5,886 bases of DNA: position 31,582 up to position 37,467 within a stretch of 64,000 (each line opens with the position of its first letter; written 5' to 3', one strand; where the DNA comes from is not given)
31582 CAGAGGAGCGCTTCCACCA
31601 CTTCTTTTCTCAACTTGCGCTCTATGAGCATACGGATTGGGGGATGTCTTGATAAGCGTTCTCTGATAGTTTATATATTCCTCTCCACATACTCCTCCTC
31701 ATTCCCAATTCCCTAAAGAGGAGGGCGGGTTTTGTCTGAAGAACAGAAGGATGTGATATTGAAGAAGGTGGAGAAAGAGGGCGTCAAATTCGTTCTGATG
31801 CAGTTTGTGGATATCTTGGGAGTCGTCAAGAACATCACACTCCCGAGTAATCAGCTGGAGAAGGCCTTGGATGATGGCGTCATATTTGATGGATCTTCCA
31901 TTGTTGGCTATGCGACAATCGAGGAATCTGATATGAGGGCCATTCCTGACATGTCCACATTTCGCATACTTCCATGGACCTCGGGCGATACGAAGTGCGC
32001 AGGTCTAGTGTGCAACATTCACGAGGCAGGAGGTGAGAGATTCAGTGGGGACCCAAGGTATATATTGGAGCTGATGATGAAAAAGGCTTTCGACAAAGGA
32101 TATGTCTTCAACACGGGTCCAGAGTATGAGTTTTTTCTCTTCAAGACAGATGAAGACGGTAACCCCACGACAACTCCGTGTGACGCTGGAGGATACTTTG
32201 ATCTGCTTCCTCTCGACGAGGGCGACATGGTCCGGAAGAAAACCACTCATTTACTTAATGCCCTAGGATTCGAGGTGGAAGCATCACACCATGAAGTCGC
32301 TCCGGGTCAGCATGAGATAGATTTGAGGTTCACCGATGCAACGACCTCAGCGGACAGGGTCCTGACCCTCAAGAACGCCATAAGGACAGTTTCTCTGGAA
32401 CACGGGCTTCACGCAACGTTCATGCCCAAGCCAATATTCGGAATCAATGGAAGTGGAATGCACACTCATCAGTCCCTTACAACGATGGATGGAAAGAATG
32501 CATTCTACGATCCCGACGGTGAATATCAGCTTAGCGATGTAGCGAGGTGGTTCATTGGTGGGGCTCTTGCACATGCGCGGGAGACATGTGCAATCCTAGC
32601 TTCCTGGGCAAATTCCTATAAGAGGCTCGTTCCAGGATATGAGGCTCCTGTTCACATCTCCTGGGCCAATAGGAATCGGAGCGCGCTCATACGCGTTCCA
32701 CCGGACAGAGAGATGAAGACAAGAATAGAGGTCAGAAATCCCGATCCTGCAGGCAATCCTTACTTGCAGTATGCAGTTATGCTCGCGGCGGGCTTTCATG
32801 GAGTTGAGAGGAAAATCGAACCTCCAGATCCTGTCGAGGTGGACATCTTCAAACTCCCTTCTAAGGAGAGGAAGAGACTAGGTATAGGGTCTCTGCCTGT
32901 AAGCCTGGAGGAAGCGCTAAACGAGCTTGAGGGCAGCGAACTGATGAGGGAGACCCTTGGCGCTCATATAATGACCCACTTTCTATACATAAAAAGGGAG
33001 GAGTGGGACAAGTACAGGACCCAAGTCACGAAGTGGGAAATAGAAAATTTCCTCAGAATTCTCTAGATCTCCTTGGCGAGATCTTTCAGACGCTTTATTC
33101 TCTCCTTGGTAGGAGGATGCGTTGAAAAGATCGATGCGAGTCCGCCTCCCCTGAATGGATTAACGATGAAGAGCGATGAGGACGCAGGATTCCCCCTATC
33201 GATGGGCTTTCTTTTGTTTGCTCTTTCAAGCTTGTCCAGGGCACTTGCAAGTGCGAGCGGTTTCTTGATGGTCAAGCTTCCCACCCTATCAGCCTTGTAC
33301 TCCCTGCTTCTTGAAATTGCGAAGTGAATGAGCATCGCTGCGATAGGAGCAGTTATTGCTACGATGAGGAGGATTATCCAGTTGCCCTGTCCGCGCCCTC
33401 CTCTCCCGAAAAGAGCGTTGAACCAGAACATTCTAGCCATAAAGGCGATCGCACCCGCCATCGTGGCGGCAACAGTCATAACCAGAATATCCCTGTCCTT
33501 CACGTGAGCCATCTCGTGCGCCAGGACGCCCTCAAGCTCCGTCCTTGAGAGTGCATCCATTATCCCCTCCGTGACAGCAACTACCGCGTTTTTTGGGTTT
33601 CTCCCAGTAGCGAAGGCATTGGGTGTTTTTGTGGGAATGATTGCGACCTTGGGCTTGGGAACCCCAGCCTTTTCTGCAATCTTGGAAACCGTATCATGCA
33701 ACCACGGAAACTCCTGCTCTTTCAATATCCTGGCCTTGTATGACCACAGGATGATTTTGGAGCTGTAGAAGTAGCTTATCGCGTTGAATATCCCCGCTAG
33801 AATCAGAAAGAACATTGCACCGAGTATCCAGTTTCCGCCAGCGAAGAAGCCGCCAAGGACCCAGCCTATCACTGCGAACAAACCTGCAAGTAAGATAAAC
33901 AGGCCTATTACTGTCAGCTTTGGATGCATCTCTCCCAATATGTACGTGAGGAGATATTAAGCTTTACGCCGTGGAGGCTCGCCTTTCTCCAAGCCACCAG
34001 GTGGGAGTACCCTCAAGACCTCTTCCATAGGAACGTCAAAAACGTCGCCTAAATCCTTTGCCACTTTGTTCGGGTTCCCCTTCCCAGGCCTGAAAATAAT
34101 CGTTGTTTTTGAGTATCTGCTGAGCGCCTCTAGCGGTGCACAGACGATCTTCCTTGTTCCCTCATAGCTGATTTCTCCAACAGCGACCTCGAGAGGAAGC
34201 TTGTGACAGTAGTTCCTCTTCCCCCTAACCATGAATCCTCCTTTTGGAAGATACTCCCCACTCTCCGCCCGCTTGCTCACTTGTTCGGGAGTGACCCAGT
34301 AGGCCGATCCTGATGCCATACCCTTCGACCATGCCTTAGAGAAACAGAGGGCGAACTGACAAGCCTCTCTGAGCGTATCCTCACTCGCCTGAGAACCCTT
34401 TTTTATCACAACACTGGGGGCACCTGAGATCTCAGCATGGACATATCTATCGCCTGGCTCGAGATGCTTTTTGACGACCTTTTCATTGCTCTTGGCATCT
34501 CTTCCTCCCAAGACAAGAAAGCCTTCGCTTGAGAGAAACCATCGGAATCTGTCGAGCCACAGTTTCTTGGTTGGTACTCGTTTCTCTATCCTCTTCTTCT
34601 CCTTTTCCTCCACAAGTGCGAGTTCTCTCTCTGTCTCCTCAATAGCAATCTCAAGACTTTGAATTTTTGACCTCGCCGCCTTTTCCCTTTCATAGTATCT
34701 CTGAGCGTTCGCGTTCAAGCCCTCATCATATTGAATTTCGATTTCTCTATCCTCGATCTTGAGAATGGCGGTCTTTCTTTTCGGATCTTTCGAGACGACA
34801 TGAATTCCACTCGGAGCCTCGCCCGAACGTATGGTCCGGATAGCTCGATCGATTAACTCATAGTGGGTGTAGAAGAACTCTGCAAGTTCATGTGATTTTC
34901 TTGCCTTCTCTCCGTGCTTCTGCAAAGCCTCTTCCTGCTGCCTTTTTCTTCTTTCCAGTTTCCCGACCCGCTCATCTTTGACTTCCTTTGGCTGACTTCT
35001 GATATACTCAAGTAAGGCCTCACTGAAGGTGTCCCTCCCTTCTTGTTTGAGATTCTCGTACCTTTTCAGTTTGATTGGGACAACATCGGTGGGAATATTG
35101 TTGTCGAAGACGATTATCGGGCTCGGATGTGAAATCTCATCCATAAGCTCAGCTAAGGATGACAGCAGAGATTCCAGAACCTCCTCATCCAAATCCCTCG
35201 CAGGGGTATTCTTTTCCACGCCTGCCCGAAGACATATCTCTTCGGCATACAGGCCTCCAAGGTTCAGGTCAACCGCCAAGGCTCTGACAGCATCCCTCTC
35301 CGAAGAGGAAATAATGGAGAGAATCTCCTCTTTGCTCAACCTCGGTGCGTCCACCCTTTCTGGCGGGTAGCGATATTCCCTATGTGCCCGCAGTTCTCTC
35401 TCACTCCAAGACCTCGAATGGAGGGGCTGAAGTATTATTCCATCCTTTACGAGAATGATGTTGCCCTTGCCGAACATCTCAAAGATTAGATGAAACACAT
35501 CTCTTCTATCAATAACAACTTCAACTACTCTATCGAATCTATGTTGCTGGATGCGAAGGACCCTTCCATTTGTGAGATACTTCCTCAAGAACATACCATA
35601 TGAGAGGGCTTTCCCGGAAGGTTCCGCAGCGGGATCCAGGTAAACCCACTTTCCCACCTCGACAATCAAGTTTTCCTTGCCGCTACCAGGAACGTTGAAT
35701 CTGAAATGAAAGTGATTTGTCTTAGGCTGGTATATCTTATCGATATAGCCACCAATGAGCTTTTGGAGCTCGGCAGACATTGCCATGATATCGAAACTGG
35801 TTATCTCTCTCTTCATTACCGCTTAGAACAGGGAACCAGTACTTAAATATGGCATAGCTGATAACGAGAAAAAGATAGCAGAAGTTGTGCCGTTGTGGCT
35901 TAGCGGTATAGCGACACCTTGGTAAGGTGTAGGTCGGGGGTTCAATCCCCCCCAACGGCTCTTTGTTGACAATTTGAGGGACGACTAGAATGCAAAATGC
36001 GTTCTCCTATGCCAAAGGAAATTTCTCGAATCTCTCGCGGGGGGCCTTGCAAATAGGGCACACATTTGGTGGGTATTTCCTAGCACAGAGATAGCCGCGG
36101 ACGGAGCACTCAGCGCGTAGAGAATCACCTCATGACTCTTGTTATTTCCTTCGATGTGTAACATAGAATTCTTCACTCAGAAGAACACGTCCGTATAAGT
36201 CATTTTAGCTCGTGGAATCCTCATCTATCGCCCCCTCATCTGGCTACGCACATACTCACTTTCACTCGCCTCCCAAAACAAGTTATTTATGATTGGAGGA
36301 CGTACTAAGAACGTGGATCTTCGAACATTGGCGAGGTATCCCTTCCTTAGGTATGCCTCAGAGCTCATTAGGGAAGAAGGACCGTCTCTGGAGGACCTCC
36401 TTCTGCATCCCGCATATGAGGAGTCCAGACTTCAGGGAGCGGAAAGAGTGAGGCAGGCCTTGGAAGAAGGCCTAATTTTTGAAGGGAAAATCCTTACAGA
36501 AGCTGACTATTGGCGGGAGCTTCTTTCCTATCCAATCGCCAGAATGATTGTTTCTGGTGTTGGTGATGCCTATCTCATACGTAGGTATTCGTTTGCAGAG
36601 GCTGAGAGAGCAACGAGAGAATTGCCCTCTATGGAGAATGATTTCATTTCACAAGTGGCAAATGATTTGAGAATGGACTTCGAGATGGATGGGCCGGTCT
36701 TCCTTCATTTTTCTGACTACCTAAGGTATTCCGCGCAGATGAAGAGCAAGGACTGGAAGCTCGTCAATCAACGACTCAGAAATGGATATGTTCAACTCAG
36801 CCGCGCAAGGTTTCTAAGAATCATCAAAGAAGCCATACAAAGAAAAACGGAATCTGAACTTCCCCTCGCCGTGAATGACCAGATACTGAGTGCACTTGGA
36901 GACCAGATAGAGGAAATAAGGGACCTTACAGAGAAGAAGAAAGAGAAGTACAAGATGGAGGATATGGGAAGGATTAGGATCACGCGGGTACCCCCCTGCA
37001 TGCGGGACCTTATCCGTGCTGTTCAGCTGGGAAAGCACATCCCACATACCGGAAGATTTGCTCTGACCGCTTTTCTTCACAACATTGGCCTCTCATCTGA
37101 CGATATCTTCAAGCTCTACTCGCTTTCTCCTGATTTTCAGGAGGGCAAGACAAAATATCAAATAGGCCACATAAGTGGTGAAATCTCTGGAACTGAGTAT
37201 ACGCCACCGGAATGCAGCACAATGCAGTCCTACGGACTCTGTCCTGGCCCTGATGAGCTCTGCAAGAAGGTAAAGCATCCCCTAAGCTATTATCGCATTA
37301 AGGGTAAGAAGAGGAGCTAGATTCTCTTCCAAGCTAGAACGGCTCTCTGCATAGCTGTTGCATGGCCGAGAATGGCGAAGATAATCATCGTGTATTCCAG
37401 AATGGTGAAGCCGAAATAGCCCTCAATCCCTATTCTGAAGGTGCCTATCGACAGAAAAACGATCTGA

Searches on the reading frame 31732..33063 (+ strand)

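Call 88: search_protein_families(library=pfam, proteins=[window:31732-33063:+], max_evalue=0.001)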
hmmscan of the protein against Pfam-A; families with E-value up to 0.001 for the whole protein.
window:31732-33063:+ (444 aa): 2 families
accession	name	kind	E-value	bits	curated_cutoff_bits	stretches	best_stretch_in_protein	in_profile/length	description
PF00120.29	Gln-synt_C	-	1.1e-129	432.9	24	1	106-439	2-343/344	Glutamine synthetase, catalytic domain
PF03951.24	Gln-synt_N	-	5.1e-27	93.8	33.4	1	18-98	2-81/82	Glutamine synthetase, beta-Grasp domain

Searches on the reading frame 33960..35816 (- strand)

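Call 10: search_protein_families(library=pfam, proteins=[window:33960-35816:-], max_evalue=0.001)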
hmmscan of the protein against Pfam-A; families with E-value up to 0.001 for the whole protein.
window:33960-35816:- (619 aa): 2 families
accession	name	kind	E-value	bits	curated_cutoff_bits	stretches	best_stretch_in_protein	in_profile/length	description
PF05833.16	NFACT_N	-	1.5e-57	195.9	31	1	7-407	2-419/456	NFACT N-terminal and middle domains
PF05670.18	NFACT-R_1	-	3.9e-35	121.2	29.8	1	424-532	2-112/112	NFACT protein RNA binding domain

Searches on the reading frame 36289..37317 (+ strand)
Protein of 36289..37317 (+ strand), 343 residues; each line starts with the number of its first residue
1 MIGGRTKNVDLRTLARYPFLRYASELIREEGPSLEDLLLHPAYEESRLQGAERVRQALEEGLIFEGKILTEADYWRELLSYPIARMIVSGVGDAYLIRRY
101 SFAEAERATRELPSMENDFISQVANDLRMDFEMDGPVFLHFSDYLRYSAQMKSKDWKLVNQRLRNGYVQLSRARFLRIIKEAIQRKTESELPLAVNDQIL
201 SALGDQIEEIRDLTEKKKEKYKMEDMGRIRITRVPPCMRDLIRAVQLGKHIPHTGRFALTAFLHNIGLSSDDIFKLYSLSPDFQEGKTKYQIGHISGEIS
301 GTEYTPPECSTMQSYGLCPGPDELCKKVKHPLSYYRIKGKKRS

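Call 10: search_protein_families(library=pfam, proteins=[window:36289-37317:+], max_evalue=0.001)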
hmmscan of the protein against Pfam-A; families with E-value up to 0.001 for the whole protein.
window:36289-37317:+ (343 aa): 1 family
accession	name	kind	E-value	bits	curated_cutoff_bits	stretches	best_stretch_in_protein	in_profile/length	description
PF04104.19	DNA_primase_lrg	-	5.7e-36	124.7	22.4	1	139-329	5-218/266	Eukaryotic and archaeal DNA primase, large subunit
